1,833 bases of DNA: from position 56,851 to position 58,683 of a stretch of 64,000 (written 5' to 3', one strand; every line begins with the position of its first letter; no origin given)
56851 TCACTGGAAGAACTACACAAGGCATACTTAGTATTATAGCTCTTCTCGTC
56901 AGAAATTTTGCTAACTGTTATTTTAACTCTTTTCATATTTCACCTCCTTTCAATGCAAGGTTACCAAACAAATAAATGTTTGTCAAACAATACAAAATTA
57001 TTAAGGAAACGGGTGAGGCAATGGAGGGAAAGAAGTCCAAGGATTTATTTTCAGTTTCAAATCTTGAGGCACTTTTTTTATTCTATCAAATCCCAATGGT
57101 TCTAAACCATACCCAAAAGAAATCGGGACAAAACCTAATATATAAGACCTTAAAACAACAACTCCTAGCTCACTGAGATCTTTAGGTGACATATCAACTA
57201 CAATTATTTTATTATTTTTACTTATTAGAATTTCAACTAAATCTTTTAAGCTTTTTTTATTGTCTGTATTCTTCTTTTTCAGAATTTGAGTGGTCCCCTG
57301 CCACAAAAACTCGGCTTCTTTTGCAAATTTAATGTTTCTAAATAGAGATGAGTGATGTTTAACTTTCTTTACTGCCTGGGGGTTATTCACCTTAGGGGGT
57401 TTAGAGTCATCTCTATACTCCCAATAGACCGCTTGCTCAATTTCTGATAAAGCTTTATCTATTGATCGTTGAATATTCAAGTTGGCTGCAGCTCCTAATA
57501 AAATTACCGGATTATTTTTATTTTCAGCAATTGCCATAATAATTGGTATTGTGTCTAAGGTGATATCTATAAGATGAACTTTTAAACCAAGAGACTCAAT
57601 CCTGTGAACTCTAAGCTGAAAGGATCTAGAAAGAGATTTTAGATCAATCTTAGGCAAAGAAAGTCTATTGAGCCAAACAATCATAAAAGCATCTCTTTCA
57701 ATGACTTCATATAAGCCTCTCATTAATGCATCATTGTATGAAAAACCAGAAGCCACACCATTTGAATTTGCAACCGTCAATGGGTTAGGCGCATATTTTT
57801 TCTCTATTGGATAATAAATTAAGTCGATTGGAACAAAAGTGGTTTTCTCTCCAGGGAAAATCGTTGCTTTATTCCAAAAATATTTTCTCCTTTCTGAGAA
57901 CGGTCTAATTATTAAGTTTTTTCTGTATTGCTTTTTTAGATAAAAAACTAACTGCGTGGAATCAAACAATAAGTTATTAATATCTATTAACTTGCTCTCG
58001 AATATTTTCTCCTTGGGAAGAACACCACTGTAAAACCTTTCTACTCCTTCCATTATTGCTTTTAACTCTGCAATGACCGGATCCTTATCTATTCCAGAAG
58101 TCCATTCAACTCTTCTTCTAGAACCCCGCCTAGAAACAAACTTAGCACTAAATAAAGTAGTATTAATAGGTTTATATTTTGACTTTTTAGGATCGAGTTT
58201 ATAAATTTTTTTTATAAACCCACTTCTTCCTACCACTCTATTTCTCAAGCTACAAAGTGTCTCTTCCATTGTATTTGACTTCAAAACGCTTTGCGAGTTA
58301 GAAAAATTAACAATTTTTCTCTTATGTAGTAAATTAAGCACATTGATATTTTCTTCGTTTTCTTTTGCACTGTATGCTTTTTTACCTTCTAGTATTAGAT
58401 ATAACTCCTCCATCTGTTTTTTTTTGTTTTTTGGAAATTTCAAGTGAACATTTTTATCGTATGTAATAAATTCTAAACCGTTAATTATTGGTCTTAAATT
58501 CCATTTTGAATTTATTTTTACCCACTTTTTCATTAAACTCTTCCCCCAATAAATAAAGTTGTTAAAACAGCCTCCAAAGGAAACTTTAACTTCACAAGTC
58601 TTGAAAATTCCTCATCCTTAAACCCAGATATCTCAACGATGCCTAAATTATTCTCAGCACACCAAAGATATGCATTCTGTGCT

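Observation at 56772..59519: Compact TOMM/LAP-like RiPP cassette: SagB-type dehydrogenase, YcaO, then a small Cys/Ser-rich ORF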

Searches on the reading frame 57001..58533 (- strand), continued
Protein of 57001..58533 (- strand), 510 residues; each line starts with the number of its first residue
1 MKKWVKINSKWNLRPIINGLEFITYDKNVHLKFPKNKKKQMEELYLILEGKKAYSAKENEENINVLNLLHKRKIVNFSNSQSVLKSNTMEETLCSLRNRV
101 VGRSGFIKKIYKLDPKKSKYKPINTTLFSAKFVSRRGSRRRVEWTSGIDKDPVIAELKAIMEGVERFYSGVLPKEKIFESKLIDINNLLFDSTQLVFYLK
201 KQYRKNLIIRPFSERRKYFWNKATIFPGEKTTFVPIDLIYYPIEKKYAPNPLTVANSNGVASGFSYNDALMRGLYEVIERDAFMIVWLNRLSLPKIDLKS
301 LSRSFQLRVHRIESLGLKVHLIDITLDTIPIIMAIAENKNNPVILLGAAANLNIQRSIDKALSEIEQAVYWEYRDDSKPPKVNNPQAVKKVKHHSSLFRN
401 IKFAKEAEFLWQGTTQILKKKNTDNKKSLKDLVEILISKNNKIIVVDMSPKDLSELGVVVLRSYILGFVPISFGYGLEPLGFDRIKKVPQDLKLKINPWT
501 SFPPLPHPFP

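Call 45: search_solved_structures(query=window:57001-58533:-, max_evalue=0.001, show_alignments=2)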
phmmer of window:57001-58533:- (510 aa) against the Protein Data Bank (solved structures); distinct sequences matched with E-value up to 0.001: 5.
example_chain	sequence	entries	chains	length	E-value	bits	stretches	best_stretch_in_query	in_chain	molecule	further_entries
7u58_A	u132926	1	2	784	7.9e-17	64.4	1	145-370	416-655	MusD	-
6pe3_A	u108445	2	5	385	2.4e-14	56.2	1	206-460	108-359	Uncharacterized protein MJ1094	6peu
4bs9_A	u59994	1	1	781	5e-13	51.9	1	133-368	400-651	TRUD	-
4v1t_A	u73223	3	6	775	1.2e-10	44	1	130-367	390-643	LYND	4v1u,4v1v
6ci7_A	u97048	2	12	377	4.9e-07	32.1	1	232-381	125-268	YcaO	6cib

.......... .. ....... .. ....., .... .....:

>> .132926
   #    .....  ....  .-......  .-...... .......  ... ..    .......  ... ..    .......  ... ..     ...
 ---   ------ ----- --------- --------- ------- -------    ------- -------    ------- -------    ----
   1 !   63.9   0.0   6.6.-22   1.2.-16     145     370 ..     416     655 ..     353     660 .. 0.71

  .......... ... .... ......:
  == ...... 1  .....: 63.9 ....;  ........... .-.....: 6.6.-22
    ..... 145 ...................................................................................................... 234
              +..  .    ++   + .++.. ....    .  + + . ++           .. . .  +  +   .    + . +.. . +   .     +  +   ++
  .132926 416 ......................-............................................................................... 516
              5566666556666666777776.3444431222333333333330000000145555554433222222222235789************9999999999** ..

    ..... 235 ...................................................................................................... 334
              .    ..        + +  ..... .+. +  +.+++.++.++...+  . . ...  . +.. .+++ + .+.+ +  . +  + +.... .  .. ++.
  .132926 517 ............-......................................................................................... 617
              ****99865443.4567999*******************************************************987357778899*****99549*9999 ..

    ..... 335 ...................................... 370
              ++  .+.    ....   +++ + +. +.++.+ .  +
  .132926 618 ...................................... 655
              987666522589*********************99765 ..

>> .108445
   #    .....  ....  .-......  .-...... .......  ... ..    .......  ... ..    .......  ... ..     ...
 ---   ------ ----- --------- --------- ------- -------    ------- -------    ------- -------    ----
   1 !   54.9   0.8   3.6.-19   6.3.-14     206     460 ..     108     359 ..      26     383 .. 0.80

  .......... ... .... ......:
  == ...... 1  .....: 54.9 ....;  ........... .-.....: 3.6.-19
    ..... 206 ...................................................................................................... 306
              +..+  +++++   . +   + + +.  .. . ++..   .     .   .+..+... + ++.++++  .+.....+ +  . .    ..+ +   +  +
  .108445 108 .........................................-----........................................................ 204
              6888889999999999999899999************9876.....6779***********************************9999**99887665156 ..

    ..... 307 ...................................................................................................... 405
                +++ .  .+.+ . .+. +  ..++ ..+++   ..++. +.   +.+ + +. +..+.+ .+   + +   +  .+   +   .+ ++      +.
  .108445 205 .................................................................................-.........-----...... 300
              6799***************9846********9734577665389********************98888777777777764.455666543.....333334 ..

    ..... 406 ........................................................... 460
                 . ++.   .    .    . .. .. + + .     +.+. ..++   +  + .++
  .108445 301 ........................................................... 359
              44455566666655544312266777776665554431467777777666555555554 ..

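Call 79: search_protein_families(library=ncbifam, proteins=[L013:1836-4088:+, L020:4095-6302:+, L082:4227-6089:+, L082:3200-4237:+, L071:4197-6074:+], max_evalue=0.001)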
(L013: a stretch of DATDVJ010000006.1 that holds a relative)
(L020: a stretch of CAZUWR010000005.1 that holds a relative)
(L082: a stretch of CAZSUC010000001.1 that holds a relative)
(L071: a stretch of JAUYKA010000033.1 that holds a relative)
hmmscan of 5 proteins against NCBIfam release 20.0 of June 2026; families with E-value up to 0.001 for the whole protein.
L013:1836-4088:+ (750 aa): 5 families
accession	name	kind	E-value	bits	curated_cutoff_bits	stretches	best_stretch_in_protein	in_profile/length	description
TIGR03604.1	TOMM_cyclo_SagD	subfamily_domain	4e-47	160.9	219.25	1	388-749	2-376/377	thiazole/oxazole-forming peptide maturase, SagD family component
TIGR03266.1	methan_mark_1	equivalog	6.2e-18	64.9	365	1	449-579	107-239/376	YcaO-related McrA-glycine thioamidation protein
TIGR03605.1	antibiot_sagB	domain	3e-17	62.7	78.4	1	158-326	3-160/173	SagB family peptide dehydrogenase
TIGR00702.1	TIGR00702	domain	1.6e-12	47.2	75.65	1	441-586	100-249/377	YcaO-type kinase domain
TIGR04511.1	SagB_rel_DH_2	exception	1.5e-09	37.4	240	1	133-318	170-347/380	putative peptide maturation dehydrogenase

L020:4095-6302:+ (735 aa): 5 families
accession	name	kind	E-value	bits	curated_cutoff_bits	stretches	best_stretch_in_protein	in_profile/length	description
TIGR03604.1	TOMM_cyclo_SagD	subfamily_domain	1.6e-50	172.1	219.25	1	402-734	34-376/377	thiazole/oxazole-forming peptide maturase, SagD family component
TIGR03605.1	antibiot_sagB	domain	7.8e-18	64.6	78.4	1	157-313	2-160/173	SagB family peptide dehydrogenase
TIGR03266.1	methan_mark_1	equivalog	7.8e-16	58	365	1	435-588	108-266/376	YcaO-related McrA-glycine thioamidation protein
TIGR00702.1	TIGR00702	domain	1.6e-11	43.9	75.65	1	439-587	113-265/377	YcaO-type kinase domain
TIGR04511.1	SagB_rel_DH_2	exception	1.2e-08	34.4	240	1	130-306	166-348/380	putative peptide maturation dehydrogenase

L082:4227-6089:+ (620 aa): 3 families
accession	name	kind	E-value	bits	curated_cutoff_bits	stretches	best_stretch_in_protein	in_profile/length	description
TIGR03604.1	TOMM_cyclo_SagD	subfamily_domain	1.1e-35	123.3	219.25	1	270-607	7-355/377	thiazole/oxazole-forming peptide maturase, SagD family component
TIGR03266.1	methan_mark_1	equivalog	2.8e-14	52.9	365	1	266-454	57-234/376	YcaO-related McrA-glycine thioamidation protein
TIGR00702.1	TIGR00702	domain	2.1e-10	40.2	75.65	1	334-463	115-245/377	YcaO-type kinase domain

L082:3200-4237:+ (345 aa): 2 families
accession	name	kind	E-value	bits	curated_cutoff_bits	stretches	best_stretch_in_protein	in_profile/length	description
TIGR03605.1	antibiot_sagB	domain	4.2e-21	75.2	78.4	1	178-324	8-159/173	SagB family peptide dehydrogenase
TIGR04511.1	SagB_rel_DH_2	exception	3.3e-12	46.2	240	1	133-335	152-364/380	putative peptide maturation dehydrogenase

L071:4197-6074:+ (625 aa): 3 families
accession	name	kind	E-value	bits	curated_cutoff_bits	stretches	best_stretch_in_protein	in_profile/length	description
TIGR03604.1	TOMM_cyclo_SagD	subfamily_domain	1.8e-33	116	219.25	1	276-601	6-343/377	thiazole/oxazole-forming peptide maturase, SagD family component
TIGR03266.1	methan_mark_1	equivalog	7.5e-18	64.6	365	1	274-486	60-264/376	YcaO-related McrA-glycine thioamidation protein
TIGR00702.1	TIGR00702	domain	4.2e-16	59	75.65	1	271-458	53-236/377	YcaO-type kinase domain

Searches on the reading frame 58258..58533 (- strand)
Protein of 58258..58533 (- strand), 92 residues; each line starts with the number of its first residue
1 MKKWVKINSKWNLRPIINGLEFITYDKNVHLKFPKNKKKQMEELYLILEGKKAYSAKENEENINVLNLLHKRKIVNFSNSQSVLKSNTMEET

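Call 38: predict_structure(alignment_id=A4)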
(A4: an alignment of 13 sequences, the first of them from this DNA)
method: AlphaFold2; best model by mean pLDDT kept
length: 92 residues; sequences in the alignment: 13
mean_pLDDT: 85.4   pTM: 0.74
mean pLDDT of the five models: 85.4, 84.8, 84.6, 84.0, 83.6
residues with pLDDT >= 90: 59; 70-90: 22; 50-70: 3; < 50: 8
segments of 3 or more residues with pLDDT < 50: 85-92
pLDDT, mean of each block of 10 residues (from residue 1): 90 93 94 90 92 84 93 92 50 34
secondary structure, 60 per line:
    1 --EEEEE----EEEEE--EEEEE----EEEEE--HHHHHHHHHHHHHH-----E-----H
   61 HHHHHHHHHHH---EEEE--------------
elements in order: E3-7 E12-16 E19-23 E28-32 H35-48 H60-71 E75-78

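Call 78: search_protein_representatives(alignment_id=A4)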
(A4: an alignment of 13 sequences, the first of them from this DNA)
Query: 13 sequences, 91 profile positions. Proteins with E-value up to 0.001 (for the whole library): 17; up to 1e-10: 12; up to 1e-30: 0. The best 17 are listed.
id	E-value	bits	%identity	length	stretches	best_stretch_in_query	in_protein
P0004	4.2e-26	106.7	-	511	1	1-88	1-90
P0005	7.4e-24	99.5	-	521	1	1-90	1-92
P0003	9.9e-24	99.1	-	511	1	1-88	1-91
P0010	1.2e-23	98.8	-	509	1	1-88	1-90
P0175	3.6e-23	97.3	-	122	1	1-90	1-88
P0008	1.0e-22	95.8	-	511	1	1-90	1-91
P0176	5.9e-22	93.4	-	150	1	4-88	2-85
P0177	1.7e-20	88.7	-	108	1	1-89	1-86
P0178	3.2e-17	78.2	-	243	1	1-87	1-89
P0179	5.2e-15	71.1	-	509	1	2-86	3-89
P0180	3.2e-12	62.2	-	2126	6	41-84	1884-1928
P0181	9.4e-11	57.5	-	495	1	4-81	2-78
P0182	2.0e-09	53.2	-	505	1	1-90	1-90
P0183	2.7e-09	52.8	-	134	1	3-76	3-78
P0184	6.8e-08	48.3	-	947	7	13-39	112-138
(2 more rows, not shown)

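Call 81: fold_search(model_id=the predicted structure, library=pdb)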
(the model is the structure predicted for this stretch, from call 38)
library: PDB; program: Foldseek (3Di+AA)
matches with E <= 10: 529; with E <= 0.001: 0
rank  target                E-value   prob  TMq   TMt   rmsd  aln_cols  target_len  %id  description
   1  8t19_A                5.7e-03  1.00  0.50  0.53   4.1        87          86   13  RiPP precursor peptide recognition element (RRE) domain of Ocin-ThiF-like partner protein, PbtF, bound to an 8 residue (released 2024-06-12)
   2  4v1u_A                1.1e-01  0.77  0.44  0.08   6.2        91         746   13  Heterocyclase in complex with substrate and Cofactor (released 2015-01-14)
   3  5lq4_A                1.1e-01  0.75  0.42  0.11   6.9        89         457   12  The Structure of ThcOx, the First Oxidase Protein from the Cyanobactin Pathways (released 2016-11-09)
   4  5lq4_B                1.6e-01  0.77  0.44  0.12   4.8        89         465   13  The Structure of ThcOx, the First Oxidase Protein from the Cyanobactin Pathways (released 2016-11-09)
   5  8pz5_A                1.8e-01  0.66  0.44  0.12   4.9        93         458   13  Structure of ThcOx, solved at wavelength 3.099 A (released 2023-10-25)
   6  4v1v_B                2.0e-01  0.66  0.42  0.07   6.0        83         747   16  Heterocyclase in complex with substrate and Cofactor (released 2015-01-14)
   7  4bs9                  2.1e-01  0.75  0.48  0.09   6.0        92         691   12  Structure of the heterocyclase TruD (released 2013-11-06)
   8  4v1u_B                2.2e-01  0.51  0.41  0.07   6.6        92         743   13  Heterocyclase in complex with substrate and Cofactor (released 2015-01-14)
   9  4csw_A                2.7e-01  0.72  0.47  0.15   4.0        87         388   10  Rhodothermus marinus YCFD-like ribosomal protein L16 Arginyl hydroxylase (released 2014-04-09)
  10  6gri_2                3.1e-01  0.57  0.43  0.19   4.9        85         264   14  E. coli Microcin synthetase McbBCD complex (released 2019-01-30)
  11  6om4_A                4.8e-01  0.47  0.44  0.15   4.9        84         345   12  The structure of Microcin C7 biosynthetic enzyme MccB in complex with N-formylated MccA (released 2019-05-22)
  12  3h9q_C                5.2e-01  0.47  0.45  0.16   4.9        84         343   12  Crystal structure of E. coli MccB + SeMet MccA (released 2009-06-16)
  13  3h9g_C                5.9e-01  0.47  0.44  0.16   4.6        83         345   11  Crystal structure of E. coli MccB + MccA-N7isoASN (released 2009-06-16)
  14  4cug_B                6.2e-01  0.51  0.46  0.15   3.9        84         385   11  Rhodothermus marinus YCFD-like ribosomal protein L16 Arginyl hydroxylase in complex substrate fragment (released 2014-04-16)
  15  5v1u_C                7.1e-01  0.51  0.47  0.50   4.4        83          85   12  TbiB1 in Complex with the TbiA(beta) Leader Peptide (released 2018-09-05)
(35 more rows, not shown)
